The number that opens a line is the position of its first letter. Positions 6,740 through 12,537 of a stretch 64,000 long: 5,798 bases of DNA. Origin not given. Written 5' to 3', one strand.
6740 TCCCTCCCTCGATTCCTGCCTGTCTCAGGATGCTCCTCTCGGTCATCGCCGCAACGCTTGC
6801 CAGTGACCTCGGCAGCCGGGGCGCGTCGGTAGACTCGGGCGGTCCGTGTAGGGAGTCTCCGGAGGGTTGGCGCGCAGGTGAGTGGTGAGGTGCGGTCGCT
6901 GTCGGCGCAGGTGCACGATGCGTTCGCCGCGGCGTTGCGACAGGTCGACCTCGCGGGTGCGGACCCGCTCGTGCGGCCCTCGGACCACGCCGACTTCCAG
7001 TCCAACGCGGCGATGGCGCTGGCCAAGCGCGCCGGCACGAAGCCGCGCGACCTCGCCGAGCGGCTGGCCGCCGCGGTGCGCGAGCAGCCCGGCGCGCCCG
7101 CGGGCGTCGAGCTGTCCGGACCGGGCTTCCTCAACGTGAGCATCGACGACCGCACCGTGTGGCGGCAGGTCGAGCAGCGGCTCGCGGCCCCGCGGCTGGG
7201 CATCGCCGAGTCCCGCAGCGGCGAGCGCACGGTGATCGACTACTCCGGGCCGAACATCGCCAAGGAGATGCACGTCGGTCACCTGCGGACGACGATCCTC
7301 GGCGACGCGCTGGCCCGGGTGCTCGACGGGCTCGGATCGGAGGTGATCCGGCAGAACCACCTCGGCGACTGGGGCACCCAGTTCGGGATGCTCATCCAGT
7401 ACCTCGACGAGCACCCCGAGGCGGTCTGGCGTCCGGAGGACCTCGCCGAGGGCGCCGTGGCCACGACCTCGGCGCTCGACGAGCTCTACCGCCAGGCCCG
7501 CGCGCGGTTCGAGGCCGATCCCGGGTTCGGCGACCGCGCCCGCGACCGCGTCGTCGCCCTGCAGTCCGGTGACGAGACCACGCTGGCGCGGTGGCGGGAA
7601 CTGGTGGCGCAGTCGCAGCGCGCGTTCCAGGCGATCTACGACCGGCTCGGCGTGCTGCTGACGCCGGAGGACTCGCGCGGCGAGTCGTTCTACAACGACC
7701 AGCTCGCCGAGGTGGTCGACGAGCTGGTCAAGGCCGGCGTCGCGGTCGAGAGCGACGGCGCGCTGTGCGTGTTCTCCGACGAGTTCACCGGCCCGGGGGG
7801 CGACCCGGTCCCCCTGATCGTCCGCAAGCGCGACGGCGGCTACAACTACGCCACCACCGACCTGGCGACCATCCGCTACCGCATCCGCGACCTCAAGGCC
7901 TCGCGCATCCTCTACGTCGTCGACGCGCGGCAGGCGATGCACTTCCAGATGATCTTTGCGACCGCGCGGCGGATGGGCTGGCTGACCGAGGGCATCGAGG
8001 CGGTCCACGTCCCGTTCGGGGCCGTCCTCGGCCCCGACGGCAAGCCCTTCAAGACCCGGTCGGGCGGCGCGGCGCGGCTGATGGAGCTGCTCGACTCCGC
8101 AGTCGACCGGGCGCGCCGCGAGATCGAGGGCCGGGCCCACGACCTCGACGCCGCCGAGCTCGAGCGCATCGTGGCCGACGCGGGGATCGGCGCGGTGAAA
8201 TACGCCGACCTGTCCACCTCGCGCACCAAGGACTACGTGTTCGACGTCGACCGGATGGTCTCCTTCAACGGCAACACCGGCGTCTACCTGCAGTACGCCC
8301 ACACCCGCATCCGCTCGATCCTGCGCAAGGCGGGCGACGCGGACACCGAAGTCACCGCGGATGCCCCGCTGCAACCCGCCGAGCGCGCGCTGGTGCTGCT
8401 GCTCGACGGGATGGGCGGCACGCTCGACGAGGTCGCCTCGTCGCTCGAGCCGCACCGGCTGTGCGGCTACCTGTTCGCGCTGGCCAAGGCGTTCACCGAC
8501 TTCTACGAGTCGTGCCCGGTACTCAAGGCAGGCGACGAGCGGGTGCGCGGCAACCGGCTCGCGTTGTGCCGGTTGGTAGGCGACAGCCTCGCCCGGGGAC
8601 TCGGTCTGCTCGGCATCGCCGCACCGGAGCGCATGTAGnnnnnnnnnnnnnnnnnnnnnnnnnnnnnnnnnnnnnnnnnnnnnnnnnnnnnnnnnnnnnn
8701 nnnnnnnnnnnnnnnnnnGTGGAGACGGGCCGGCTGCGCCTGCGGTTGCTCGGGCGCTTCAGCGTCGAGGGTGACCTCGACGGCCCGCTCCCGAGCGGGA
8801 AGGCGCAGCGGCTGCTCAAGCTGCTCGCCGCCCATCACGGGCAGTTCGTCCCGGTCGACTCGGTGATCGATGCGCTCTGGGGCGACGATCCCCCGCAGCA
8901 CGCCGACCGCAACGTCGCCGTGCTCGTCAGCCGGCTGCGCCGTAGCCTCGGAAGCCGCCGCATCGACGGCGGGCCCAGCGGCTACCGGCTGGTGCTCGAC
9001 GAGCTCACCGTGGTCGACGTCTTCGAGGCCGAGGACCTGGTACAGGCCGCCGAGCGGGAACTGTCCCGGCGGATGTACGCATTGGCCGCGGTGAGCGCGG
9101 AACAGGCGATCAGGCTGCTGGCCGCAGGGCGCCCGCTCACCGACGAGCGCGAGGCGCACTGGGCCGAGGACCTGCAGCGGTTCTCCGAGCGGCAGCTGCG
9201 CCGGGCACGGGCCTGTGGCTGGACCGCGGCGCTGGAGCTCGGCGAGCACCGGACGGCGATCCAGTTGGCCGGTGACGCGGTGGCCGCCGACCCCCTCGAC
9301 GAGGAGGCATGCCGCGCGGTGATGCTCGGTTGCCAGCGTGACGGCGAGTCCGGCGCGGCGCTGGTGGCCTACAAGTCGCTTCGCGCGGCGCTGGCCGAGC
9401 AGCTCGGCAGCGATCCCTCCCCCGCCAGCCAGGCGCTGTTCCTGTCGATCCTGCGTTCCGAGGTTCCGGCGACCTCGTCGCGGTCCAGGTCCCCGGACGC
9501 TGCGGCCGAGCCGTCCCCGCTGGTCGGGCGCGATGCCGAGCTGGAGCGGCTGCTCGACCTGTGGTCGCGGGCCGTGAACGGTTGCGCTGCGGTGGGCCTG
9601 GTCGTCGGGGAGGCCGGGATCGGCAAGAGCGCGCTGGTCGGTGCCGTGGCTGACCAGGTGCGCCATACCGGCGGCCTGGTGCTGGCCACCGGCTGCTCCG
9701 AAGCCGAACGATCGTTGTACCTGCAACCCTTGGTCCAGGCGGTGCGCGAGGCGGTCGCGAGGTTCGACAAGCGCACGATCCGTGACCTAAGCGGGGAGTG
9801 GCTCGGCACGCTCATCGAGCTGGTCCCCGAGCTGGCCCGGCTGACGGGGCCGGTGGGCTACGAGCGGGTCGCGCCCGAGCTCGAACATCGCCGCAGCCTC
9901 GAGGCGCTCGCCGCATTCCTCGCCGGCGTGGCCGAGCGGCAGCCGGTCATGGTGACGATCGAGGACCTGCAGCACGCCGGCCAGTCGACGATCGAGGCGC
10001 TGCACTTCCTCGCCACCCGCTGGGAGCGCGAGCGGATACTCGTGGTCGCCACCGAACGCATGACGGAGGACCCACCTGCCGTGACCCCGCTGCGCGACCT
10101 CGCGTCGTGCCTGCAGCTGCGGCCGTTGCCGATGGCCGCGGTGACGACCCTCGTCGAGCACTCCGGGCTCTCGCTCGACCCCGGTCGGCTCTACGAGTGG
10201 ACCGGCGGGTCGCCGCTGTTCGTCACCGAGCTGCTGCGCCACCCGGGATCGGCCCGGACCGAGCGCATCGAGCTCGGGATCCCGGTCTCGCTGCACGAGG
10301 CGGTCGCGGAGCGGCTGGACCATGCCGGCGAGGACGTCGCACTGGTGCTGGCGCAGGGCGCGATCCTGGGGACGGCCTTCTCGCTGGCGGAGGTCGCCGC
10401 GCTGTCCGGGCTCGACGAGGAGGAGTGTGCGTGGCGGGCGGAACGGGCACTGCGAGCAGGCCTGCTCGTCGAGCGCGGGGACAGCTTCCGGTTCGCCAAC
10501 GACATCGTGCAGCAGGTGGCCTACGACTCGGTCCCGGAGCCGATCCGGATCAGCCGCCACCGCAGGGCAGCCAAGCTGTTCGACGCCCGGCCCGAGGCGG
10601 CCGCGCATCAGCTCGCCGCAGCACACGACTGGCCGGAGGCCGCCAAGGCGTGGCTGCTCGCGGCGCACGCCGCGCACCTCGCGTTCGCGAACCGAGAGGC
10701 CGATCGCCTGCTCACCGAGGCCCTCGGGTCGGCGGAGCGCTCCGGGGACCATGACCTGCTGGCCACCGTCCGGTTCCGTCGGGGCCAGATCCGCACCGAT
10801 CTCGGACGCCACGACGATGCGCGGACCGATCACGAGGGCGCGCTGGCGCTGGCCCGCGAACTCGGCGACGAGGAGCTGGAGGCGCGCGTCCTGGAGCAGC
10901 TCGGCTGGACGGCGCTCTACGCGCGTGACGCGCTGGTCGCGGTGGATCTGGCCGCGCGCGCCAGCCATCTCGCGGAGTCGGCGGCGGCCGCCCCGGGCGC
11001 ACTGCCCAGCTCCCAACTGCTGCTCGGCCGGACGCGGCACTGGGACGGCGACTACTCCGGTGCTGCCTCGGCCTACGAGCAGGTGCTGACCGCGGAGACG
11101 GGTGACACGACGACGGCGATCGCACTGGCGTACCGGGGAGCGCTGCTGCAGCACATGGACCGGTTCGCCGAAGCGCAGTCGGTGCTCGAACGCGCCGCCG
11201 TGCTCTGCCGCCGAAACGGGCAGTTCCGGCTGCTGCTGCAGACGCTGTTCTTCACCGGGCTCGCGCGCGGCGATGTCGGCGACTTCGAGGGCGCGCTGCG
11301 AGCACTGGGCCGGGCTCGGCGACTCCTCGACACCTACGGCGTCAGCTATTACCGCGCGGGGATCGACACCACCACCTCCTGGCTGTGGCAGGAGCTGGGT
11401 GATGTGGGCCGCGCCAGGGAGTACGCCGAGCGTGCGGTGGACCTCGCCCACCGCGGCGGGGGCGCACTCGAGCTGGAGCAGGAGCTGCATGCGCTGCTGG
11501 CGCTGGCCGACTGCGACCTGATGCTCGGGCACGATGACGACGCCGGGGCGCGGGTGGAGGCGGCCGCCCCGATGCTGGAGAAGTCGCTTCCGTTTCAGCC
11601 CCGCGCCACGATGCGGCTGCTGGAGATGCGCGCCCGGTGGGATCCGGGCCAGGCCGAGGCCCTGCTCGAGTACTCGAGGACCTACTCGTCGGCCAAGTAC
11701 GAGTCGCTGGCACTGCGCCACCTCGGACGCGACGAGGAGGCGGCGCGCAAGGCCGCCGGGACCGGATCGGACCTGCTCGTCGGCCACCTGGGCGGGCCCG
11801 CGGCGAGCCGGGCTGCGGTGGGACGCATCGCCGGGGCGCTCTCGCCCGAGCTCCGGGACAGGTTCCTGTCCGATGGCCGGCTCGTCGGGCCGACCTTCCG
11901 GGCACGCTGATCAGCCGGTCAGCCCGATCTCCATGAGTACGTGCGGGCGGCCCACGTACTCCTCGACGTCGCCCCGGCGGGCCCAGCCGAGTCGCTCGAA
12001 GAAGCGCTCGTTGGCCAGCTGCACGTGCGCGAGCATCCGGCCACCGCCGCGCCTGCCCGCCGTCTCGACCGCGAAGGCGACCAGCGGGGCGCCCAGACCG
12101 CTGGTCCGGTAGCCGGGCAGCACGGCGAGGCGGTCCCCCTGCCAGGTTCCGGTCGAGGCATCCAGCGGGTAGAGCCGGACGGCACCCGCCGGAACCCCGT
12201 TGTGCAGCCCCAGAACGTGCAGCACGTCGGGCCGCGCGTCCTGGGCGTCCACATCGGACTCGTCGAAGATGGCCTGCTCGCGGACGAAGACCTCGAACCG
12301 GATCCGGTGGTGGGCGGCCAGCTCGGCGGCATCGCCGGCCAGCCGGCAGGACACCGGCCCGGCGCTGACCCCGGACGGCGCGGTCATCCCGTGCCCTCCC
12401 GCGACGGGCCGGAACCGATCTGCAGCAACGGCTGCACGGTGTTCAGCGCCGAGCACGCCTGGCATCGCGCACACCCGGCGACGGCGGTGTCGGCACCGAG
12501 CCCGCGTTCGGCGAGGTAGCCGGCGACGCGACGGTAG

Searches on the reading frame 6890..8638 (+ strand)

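Call 77: search_protein_families(library=ncbifam, proteins=[window:6890-8638:+], max_evalue=1e-10)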
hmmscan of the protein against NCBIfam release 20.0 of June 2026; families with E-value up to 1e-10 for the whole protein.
window:6890-8638:+ (582 aa): 4 families
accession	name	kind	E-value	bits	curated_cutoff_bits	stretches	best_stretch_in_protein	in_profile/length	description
TIGR00456.1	argS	equivalog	5.9e-141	470.6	261.65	1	7-582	4-569/569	arginine--tRNA ligase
NF002447.0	PRK01611.3-4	equivalog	1.9e-62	211.5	460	2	335-582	357-613/613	arginine--tRNA ligase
NF002446.0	PRK01611.3-3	equivalog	3.6e-62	210.5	399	2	226-582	273-636/636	arginine--tRNA ligase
NF045898.1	ArgS_rel_codon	equivalog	1.2e-31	110.3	340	2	402-582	144-327/327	ArgS-related anticodon-binding protein NrtL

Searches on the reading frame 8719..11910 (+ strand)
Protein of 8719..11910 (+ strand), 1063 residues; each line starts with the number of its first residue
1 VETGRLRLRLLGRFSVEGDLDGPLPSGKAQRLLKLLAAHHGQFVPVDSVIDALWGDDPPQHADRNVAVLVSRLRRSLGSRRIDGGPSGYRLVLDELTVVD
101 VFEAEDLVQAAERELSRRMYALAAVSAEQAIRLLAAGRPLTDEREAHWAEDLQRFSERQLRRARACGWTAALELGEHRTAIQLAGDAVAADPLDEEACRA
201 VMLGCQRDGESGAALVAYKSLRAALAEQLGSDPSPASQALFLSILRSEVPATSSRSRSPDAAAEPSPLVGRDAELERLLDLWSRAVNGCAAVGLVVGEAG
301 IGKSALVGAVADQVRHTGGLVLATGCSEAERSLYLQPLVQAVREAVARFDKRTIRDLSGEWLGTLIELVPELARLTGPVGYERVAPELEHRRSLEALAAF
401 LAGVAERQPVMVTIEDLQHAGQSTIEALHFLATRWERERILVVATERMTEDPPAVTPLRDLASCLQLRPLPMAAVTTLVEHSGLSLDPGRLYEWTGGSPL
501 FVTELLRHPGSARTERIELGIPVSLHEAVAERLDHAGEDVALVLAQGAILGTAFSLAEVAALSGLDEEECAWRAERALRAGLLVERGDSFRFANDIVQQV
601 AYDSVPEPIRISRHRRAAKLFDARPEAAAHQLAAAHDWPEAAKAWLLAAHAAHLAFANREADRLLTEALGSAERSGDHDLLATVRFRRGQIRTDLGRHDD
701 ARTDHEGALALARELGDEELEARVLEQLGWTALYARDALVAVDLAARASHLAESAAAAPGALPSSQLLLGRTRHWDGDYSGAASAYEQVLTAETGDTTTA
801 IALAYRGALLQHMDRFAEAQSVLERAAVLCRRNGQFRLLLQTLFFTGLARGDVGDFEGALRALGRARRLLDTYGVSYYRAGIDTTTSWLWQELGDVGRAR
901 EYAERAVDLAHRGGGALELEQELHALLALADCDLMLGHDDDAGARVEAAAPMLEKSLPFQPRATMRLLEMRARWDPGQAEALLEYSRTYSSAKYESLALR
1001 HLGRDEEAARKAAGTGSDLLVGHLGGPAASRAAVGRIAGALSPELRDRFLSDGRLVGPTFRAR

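Call 40: search_protein_families(library=ncbifam, proteins=[window:8719-11910:+], max_evalue=0.000001)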
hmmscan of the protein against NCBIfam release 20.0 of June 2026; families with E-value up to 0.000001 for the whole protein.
window:8719-11910:+ (1063 aa): 3 families
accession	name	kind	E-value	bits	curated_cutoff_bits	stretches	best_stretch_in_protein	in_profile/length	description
TIGR03903.1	TOMM_kin_cyc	equivalog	2.7e-30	105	705.75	1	149-890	365-1154/1267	TOMM system kinase/cyclase fusion protein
NF041231.1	BagI_FevR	exception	4.4e-21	75.5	500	1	29-272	15-262/315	AfsR/SARP family transcriptional regulator BagI/FevR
NF053617.1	SARPRegAfsRStmc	equivalog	2.8e-20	71.9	1430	1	4-316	27-346/986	SARP-family global regulator AfsR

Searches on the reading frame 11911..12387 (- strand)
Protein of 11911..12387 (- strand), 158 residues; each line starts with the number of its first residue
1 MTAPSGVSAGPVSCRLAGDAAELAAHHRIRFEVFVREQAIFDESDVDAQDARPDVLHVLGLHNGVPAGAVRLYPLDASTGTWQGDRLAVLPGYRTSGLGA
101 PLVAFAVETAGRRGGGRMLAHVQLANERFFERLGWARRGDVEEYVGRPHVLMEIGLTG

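Call 9: search_protein_families(library=ncbifam, proteins=[window:11911-12387:-], max_evalue=0.00001)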
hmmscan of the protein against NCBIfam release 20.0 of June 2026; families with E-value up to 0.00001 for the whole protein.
window:11911-12387:- (158 aa): 2 families
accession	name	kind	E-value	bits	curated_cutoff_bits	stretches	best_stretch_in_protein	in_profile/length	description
TIGR04045.1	MSMEG_0567_GNAT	equivalog_domain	1.4e-28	99.4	68.45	1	13-156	3-147/153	MSMEG_0567/Sll0786 family nitrogen starvation N-acetyltransferase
NF007644.0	PRK10314.1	equivalog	2.2e-06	27.6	171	1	22-152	16-146/153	GNAT family N-acetyltransferase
